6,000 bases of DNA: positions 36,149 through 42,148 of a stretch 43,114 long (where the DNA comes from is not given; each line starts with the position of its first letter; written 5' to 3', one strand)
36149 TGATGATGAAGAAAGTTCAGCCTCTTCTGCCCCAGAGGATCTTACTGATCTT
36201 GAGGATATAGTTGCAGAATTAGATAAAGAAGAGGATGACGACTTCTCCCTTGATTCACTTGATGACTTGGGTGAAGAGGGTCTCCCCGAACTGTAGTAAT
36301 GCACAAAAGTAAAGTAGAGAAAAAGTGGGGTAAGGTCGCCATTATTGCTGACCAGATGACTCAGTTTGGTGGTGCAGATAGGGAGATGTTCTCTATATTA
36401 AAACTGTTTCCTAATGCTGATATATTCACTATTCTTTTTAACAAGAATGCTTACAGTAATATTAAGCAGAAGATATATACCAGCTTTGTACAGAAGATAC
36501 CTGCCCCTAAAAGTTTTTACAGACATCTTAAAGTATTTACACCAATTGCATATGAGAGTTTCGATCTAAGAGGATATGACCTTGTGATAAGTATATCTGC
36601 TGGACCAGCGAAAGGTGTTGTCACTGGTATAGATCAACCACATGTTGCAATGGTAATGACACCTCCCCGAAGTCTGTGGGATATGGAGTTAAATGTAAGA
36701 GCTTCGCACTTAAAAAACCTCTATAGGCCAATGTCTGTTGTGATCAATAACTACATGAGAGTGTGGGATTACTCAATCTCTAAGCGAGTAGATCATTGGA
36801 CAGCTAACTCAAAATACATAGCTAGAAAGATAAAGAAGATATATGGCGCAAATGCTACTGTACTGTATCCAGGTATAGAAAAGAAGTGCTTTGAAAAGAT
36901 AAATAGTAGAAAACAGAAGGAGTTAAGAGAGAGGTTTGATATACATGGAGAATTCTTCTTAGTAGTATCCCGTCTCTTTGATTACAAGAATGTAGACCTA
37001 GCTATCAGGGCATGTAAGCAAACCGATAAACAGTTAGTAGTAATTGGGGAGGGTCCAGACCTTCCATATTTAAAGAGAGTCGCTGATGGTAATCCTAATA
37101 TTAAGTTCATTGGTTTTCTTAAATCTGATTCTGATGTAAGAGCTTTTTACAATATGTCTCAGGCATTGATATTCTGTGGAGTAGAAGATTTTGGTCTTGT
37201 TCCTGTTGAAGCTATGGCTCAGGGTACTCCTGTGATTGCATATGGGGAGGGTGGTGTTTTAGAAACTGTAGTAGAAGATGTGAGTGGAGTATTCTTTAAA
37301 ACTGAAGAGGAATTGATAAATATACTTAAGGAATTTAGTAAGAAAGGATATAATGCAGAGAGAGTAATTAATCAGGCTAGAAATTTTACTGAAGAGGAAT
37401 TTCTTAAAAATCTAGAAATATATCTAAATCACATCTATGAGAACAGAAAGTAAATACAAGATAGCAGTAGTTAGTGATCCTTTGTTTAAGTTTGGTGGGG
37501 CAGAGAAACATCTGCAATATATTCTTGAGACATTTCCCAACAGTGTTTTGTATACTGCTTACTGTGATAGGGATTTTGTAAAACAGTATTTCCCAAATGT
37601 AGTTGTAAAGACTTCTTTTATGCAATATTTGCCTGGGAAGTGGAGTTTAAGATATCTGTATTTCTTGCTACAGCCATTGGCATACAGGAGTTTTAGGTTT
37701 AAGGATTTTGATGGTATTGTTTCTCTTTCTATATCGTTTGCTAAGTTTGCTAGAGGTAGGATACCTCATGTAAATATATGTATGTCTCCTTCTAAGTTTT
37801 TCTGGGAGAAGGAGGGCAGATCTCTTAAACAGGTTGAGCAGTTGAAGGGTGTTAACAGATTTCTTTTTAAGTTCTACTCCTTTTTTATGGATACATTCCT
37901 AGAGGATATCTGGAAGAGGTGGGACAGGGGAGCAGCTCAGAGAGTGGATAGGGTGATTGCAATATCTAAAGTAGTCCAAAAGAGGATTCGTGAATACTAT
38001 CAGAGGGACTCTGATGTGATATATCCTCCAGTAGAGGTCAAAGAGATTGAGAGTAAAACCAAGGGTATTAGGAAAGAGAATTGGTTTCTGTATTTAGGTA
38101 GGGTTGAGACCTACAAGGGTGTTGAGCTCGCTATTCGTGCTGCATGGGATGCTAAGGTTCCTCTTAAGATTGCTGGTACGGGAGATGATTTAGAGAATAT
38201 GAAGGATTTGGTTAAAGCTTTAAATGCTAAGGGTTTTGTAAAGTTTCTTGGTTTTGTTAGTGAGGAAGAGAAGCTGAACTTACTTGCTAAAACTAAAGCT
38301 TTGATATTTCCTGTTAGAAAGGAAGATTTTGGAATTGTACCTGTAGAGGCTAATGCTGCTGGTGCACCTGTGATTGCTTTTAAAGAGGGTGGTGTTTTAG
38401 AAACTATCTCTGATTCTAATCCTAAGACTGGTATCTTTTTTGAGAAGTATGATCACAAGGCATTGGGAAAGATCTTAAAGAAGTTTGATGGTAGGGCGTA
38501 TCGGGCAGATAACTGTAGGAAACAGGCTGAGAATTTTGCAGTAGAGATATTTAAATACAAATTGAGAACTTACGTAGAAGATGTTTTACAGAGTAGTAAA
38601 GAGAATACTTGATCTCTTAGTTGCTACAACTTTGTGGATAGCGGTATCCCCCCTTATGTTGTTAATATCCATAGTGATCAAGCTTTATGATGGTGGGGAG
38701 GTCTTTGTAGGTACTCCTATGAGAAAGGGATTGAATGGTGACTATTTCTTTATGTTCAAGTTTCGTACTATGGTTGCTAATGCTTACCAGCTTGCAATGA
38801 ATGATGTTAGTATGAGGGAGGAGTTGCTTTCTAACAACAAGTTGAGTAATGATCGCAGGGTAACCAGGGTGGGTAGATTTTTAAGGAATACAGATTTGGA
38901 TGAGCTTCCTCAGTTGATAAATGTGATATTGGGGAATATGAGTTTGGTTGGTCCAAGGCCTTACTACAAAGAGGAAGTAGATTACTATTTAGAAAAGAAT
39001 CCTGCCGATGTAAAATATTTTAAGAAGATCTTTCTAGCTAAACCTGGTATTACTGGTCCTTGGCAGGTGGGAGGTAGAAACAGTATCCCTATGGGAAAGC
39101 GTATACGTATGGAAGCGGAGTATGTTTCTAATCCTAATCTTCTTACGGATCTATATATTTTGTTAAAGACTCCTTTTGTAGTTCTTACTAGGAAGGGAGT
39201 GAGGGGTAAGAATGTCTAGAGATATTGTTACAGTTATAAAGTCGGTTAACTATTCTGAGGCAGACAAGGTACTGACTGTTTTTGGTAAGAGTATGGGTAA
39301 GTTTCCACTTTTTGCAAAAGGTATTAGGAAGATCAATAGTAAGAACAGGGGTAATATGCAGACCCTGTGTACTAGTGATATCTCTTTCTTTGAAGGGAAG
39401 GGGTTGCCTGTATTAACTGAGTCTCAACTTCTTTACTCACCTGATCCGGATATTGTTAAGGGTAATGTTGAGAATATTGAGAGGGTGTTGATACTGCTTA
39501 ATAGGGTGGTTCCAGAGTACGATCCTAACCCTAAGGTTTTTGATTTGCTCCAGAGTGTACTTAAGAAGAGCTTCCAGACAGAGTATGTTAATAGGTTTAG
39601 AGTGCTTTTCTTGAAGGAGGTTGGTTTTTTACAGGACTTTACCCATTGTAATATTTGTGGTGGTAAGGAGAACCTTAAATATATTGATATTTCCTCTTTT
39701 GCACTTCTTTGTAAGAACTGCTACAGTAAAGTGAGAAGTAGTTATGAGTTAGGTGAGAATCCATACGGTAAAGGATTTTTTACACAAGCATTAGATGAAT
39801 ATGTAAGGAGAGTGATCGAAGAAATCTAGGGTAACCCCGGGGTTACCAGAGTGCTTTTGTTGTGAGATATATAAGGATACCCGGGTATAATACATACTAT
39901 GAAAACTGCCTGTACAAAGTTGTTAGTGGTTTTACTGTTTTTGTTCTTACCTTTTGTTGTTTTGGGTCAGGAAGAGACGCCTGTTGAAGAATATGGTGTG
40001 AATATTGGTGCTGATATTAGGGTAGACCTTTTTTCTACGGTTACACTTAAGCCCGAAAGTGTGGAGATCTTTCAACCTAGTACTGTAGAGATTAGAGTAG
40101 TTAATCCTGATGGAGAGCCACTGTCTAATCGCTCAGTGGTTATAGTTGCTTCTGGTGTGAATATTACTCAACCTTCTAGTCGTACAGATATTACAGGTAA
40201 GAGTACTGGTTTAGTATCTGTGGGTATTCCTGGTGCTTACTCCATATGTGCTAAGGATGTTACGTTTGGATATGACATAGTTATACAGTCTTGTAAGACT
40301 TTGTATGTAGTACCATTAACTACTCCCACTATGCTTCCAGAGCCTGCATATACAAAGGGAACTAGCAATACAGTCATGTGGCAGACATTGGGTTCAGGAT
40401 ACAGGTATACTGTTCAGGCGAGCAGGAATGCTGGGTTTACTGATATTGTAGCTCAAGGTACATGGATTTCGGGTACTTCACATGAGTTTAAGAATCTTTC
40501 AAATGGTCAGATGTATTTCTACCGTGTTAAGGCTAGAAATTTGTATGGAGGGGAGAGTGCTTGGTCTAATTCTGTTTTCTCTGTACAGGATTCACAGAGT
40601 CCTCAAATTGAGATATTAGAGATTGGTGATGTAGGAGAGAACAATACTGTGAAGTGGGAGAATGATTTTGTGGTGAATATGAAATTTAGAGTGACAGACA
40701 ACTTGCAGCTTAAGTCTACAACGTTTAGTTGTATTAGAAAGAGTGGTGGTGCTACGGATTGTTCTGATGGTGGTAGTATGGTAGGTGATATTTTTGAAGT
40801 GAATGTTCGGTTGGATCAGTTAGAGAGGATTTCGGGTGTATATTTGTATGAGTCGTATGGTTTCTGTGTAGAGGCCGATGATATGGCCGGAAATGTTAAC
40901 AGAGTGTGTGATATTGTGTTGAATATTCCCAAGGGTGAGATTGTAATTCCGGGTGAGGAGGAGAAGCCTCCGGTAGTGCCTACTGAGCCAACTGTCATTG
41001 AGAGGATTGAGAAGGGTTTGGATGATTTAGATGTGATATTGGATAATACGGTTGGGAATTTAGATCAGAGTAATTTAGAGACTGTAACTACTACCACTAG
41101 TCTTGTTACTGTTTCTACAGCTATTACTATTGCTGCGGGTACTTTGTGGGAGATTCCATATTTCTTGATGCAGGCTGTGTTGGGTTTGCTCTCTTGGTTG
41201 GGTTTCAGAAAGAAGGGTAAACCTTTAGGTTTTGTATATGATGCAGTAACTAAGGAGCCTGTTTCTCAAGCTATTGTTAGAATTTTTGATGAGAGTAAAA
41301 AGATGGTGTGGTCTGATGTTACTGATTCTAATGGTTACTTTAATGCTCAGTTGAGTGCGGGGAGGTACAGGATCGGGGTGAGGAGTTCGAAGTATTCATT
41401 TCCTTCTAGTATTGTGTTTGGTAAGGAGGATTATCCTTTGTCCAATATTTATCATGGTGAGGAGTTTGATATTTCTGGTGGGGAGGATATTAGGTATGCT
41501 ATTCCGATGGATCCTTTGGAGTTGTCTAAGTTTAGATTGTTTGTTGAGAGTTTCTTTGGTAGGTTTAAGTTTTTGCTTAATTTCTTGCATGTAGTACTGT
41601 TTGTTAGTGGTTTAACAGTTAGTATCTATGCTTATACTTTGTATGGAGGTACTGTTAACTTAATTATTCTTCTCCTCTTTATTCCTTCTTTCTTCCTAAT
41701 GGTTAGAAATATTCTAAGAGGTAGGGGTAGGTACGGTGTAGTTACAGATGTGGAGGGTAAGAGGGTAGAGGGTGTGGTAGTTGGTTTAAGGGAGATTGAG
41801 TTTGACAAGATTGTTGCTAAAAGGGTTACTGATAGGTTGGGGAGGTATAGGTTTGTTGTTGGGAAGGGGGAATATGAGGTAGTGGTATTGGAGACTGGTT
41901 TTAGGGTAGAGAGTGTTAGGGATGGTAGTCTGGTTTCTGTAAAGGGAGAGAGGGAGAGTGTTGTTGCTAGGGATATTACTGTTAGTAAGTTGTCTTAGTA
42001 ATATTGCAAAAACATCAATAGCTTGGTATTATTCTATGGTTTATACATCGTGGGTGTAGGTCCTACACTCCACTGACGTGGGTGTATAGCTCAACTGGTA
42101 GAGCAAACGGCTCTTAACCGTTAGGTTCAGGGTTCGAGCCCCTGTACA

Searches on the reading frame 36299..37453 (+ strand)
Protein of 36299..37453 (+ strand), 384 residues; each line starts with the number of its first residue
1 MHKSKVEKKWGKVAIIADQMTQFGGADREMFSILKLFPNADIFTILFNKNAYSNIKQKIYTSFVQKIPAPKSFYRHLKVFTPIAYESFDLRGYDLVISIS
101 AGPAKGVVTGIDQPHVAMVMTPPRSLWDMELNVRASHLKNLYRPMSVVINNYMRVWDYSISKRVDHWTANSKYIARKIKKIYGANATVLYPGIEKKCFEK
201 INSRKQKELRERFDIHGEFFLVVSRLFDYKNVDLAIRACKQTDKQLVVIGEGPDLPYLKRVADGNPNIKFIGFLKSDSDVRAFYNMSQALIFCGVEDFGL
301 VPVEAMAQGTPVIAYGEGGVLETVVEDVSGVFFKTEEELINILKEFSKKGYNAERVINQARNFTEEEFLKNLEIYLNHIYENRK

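Call 22: search_protein_families(library=pfam, proteins=[window:36299-37453:+], max_evalue=0.001)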
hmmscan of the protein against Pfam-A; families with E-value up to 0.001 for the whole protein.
window:36299-37453:+ (384 aa): 5 families
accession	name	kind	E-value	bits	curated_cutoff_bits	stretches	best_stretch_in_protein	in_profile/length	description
PF00534.26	Glycos_transf_1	-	1.3e-27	96.9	26.4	1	217-362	15-171/172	Glycosyl transferases group 1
PF13692.12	Glyco_trans_1_4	-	9.4e-19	68.5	27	1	220-341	4-134/142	Glycosyl transferases group 1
PF20706.3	GT4-conflict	-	9.9e-08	31.8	26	1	217-331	197-327/385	Family 4 Glycosyltransferase in conflict systems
PF13439.12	Glyco_transf_4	-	0.00028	21.4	28.5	1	68-194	49-167/170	Glycosyltransferase Family 4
PF13524.12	Glyco_trans_1_2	-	0.00042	20.7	25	0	238-368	8-133/144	Glycosyl transferase-like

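Call 70: search_protein_families(library=ncbifam, proteins=[window:36299-37453:+], max_evalue=0.0001)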
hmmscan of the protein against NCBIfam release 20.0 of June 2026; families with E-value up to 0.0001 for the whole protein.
window:36299-37453:+ (384 aa): 24 families
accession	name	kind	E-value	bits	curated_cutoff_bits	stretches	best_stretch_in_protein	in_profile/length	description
TIGR03999.1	thiol_BshA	equivalog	1.9e-17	63.3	273.7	1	151-376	133-370/375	N-acetyl-alpha-D-glucosaminyl L-malate synthase BshA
NF049988.1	MGlcDAGSynMgs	equivalog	1.6e-16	60.7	400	1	166-383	157-392/398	alpha-monoglucosyldiacylglycerol synthase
TIGR04157.1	glyco_rSAM_CFB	subfamily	1.3e-13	50.7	400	1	160-337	166-352/406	TIGR04157 family glycosyltransferase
NF053787.1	GlcN_PG_synth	equivalog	1.5e-13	50.4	480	1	158-368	138-343/361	N-acetylglucosaminyl phosphatidylglycerol synthase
TIGR02149.1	glgA_Coryne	subfamily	4.8e-13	49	302.4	1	182-338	163-336/391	glycogen synthase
NF041010.1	glycosy_Agl16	equivalog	1.6e-11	43.7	575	1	157-381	127-349/352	glycosylation protein Agl16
TIGR03088.1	stp2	hypoth_equivalog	2.1e-11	43.5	409.05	1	160-370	143-359/374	TIGR03088 family PEP-CTERM/XrtA system glycosyltransferase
TIGR04063.1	stp3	hypoth_equivalog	8.3e-11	41.4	442.05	1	183-374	179-387/397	TIGR04063 family PEP-CTERM/XrtA system glycosyltransferase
NF047684.1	TeichurnBiosyTuaC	equivalog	1.4e-10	40.7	550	1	162-367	163-372/391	teichuronic acid biosynthesis protein TuaC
TIGR04047.1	MSMEG_0565_glyc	hypoth_equivalog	2.9e-10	39.8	259.85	1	163-344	138-336/373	MSMEG_0565 family glycosyltransferase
TIGR03449.1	mycothiol_MshA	equivalog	1.3e-09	37.4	462.5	1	160-363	161-383/406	D-inositol-3-phosphate glycosyltransferase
TIGR02095.1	glgA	subfamily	4.9e-09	35.4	328.45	1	205-336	278-426/477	glycogen/starch synthase, ADP-glucose type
NF038255.1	exopoly_VpsD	equivalog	3.8e-08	32.6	300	1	152-369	145-369/381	VpsD family glycosyltransferase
NF007396.0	PRK09922.1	equivalog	3.2e-07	29.5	385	1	230-378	197-357/361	lipopolysaccharide 1,6-galactosyltransferase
NF053513.1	Gtran_IagA_BgsA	equivalog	5.7e-07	28.8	460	1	146-382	88-330/333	LTA glycolipid anchor biosynthesis glycosyltransferase, IagA/BgsA family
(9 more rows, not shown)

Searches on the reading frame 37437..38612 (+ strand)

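Call 22: search_protein_families(library=pfam, proteins=[window:37437-38612:+], max_evalue=0.001)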
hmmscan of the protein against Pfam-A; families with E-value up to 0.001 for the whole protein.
window:37437-38612:+ (391 aa): 4 families
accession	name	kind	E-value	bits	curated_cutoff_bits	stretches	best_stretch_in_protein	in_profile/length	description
PF00534.26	Glycos_transf_1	-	8.2e-31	107.3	26.4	1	203-364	3-169/172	Glycosyl transferases group 1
PF13692.12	Glyco_trans_1_4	-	1.3e-19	71.3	27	1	216-345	3-134/142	Glycosyl transferases group 1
PF20706.3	GT4-conflict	-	1.6e-12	47.6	26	1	164-329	141-325/385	Family 4 Glycosyltransferase in conflict systems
PF13439.12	Glyco_transf_4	-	9.7e-07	29.4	28.5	1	20-201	2-168/170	Glycosyltransferase Family 4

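Call 70: search_protein_families(library=ncbifam, proteins=[window:37437-38612:+], max_evalue=0.0001)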
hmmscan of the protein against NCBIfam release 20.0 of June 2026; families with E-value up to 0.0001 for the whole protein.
window:37437-38612:+ (391 aa): 21 families
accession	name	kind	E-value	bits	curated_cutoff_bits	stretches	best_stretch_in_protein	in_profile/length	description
NF046085.1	XrtY_assoc_Gly1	equivalog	1e-15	57.5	400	1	195-373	187-369/387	XrtY-associated glycosyltransferase XYAG1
NF041010.1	glycosy_Agl16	equivalog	4.2e-14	52.2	575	1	163-335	127-303/352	glycosylation protein Agl16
NF041876.1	EPS_EpsE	equivalog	3e-12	46.5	400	1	219-375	219-383/389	exopolysaccharide biosynthesis GT4 family glycosyltransferase EpsE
TIGR04047.1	MSMEG_0565_glyc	hypoth_equivalog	1e-11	44.6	259.85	1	259-349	249-337/373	MSMEG_0565 family glycosyltransferase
TIGR03449.1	mycothiol_MshA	equivalog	1.1e-11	44.3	462.5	1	196-368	202-384/406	D-inositol-3-phosphate glycosyltransferase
NF007396.0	PRK09922.1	equivalog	1.5e-11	43.8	385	1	167-326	133-301/361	lipopolysaccharide 1,6-galactosyltransferase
TIGR02149.1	glgA_Coryne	subfamily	2e-11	43.7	302.4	1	163-339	138-335/391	glycogen synthase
TIGR03999.1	thiol_BshA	equivalog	9.6e-11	41.2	273.7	1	240-373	229-358/375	N-acetyl-alpha-D-glucosaminyl L-malate synthase BshA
NF038255.1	exopoly_VpsD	equivalog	4.2e-10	39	300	1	168-351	155-345/381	VpsD family glycosyltransferase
NF050063.1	ProtGlycPglJ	equivalog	4.4e-10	39.3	500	1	189-370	167-349/363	N-acetylgalactosamine-N,N'-diacetylbacillosaminyl-diphospho-undecaprenol 4-alpha-N-acetylgalactosaminyltransferase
TIGR02095.1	glgA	subfamily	5.5e-10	38.5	328.45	1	215-349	295-437/477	glycogen/starch synthase, ADP-glucose type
TIGR04063.1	stp3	hypoth_equivalog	1.9e-09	36.9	442.05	1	206-370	205-377/397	TIGR04063 family PEP-CTERM/XrtA system glycosyltransferase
NF038295.1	EPS_HpsP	equivalog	3.7e-09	36.1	550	1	204-369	197-368/388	hormogonium polysaccharide biosynthesis glycosyltransferase HpsP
TIGR04157.1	glyco_rSAM_CFB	subfamily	1e-08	34.6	400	1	164-340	164-355/406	TIGR04157 family glycosyltransferase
TIGR03088.1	stp2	hypoth_equivalog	3.3e-08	33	409.05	1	238-367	227-352/374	TIGR03088 family PEP-CTERM/XrtA system glycosyltransferase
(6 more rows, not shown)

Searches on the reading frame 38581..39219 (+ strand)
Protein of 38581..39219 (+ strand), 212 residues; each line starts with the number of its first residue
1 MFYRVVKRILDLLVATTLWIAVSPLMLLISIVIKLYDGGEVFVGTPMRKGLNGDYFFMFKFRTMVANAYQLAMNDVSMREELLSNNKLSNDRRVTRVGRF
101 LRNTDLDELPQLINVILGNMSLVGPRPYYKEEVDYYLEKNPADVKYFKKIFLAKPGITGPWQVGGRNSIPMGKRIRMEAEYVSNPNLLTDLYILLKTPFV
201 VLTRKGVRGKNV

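Call 22: search_protein_families(library=pfam, proteins=[window:38581-39219:+], max_evalue=0.001)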
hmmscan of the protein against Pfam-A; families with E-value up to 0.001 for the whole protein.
window:38581-39219:+ (212 aa): 1 family
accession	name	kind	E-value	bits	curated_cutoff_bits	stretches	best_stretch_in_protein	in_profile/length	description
PF02397.22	Bac_transf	-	5.1e-54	183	27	1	7-202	1-178/179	Bacterial sugar transferase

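Call 70: search_protein_families(library=ncbifam, proteins=[window:38581-39219:+], max_evalue=0.0001)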
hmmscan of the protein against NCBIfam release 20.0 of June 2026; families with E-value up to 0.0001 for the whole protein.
window:38581-39219:+ (212 aa): 10 families
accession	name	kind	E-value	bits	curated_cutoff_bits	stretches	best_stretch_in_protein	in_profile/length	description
TIGR03025.1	EPS_sugtrans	subfamily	6.6e-65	220.1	295.55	1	3-206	254-443/445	exopolysaccharide biosynthesis polyprenyl glycosylphosphotransferase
TIGR03022.1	WbaP_sugtrans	subfamily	1e-60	206.3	403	1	4-207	256-455/456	undecaprenyl-phosphate galactose phosphotransferase WbaP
TIGR03023.1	WcaJ_sugtrans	equivalog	7.9e-55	186.9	410.75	1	4-205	260-450/453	undecaprenyl-phosphate glucose phosphotransferase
NF052601.1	undeca_RfbP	equivalog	2.2e-51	174.5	330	1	4-204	42-238/244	undecaprenyl-phosphate galactose phosphotransferase family protein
NF041877.1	EPS_EpsZ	equivalog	7.8e-44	150.1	800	1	5-206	264-457/459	exopolysaccharide biosynthesis polyisoprenyl-phosphate hexose-1-phosphate transferase EpsZ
NF011751.0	PRK15204.1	equivalog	8e-44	150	907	1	4-206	277-474/476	undecaprenyl-phosphate galactose phosphotransferase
TIGR03013.1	EpsB_2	subfamily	1.7e-37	129.5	393.35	1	4-208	252-443/443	TIGR03013 family XrtA/PEP-CTERM system glycosyltransferase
NF050817.1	PolSacchBiosHfsE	equivalog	2.9e-32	112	750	1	5-199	270-458/467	polysaccharide biosynthesis protein HfsE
NF007518.0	PRK10124.1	equivalog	1.5e-30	106.4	684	1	4-200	271-456/464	undecaprenyl-phosphate glucose phosphotransferase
NF045514.1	glycotran_HepC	equivalog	1e-20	74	140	1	3-129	113-213/220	heterocyst development glycosyltransferase HepC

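Call 75: find_related_loci(query=window:38581-39219:+, collection=metagenome_contigs, flank=10000)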
Query window:38581-39219:+ (212 aa) in metagenome_contigs; peptide patterns used: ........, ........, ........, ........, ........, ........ (x = any residue, [..] = any of these).
85 stretches matched a pattern; 4 encode a relative of the query (tblastn E <= 1e-3); 4 distinct loci.
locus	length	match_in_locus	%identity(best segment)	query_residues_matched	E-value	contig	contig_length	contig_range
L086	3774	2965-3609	39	1-207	9e-42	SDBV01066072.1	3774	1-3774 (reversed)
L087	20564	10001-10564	36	6-206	3e-29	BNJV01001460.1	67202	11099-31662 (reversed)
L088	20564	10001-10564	35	6-206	1e-28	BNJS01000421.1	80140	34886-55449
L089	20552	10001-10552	35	6-202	1e-27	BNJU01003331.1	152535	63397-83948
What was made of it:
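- No background rate was obtained (call 75), so enrichment is not shown.
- Tried and rejected: A metagenome scan with the window's phosphoglycosyl transferase returned only 4 loci (call 75).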

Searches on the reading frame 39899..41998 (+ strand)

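Call 92: search_protein_families(library=pfam, proteins=[window:39899-41998:+], max_evalue=0.001)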
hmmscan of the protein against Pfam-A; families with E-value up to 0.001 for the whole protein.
window:39899-41998:+ (699 aa): 5 families
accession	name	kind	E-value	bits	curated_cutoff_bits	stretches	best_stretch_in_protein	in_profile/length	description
PF13620.12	CarboxypepD_reg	-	1.2e-16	61.3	32.3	2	444-499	4-59/82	Carboxypeptidase regulatory-like domain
PF17210.9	SdrD_B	-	4.8e-07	30.4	29.7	0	617-671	18-73/112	SdrD B-like domain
PF13715.12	CarbopepD_reg_2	-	2e-06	28.2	32.2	0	444-499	3-55/88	CarboxypepD_reg-like domain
PF02369.22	Big_1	-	9.9e-05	22.8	34.9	0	61-118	19-78/93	Bacterial Ig-like domain (group 1)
PF11974.14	bMG3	-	0.00083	19.7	34.9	0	450-484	23-57/103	Bacterial alpha-2-macroglobulin MG3 domain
